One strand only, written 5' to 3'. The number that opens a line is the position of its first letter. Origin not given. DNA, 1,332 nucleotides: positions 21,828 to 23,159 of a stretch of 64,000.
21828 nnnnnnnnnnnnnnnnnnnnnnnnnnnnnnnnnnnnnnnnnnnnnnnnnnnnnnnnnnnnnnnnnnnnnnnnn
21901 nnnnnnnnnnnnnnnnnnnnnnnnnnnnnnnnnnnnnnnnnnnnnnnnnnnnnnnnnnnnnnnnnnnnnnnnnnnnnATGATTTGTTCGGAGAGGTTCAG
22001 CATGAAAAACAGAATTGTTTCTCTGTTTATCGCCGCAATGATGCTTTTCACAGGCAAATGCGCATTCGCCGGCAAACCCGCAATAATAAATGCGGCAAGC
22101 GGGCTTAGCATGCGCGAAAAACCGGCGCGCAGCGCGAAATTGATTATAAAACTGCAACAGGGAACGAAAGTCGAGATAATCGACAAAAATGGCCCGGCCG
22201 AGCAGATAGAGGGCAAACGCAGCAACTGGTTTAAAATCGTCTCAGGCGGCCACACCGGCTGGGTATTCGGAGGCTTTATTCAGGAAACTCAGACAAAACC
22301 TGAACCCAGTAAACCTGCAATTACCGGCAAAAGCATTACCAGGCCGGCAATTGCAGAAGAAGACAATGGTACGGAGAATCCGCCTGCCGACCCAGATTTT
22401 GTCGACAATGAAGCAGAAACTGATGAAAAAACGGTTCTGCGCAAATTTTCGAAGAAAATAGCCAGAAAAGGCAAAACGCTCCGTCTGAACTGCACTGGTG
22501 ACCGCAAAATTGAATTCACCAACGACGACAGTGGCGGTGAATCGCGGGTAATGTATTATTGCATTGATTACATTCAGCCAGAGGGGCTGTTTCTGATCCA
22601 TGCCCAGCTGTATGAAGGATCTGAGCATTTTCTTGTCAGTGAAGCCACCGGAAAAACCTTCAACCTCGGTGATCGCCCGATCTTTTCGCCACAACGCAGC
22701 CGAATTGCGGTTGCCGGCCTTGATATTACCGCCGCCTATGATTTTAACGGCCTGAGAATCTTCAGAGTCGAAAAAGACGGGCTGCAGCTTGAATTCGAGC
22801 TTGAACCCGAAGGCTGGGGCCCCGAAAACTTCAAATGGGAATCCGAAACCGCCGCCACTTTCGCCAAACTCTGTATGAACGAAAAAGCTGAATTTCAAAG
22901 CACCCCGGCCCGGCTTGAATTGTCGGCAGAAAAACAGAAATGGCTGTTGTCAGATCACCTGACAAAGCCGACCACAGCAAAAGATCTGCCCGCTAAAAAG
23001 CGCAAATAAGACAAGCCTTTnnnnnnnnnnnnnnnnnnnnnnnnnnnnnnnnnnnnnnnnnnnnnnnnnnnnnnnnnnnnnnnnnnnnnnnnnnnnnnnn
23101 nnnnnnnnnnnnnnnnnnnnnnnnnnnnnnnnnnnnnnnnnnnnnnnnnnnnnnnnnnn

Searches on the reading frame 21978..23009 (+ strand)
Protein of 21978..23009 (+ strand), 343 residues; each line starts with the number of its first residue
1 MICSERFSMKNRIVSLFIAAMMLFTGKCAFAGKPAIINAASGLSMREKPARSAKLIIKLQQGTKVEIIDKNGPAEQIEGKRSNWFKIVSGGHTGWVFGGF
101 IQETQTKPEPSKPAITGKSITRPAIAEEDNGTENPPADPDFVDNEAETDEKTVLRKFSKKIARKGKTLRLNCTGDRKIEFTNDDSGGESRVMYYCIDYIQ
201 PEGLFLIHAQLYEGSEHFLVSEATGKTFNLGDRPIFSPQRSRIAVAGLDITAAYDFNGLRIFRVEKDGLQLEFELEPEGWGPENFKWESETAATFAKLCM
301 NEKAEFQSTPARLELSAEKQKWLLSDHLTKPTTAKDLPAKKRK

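Call 60: search_protein_families(library=pfam, proteins=[window:21978-23009:+], max_evalue=0.001)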
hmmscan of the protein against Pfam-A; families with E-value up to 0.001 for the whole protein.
window:21978-23009:+ (343 aa): 2 families
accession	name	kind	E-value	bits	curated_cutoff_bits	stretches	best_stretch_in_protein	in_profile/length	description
PF08239.17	SH3_3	-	2.4e-10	40.9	27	1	41-102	1-54/54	Bacterial SH3 domain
PF06347.19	SH3_4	-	0.00094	19.3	24.1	0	45-96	7-49/56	Bacterial SH3 domain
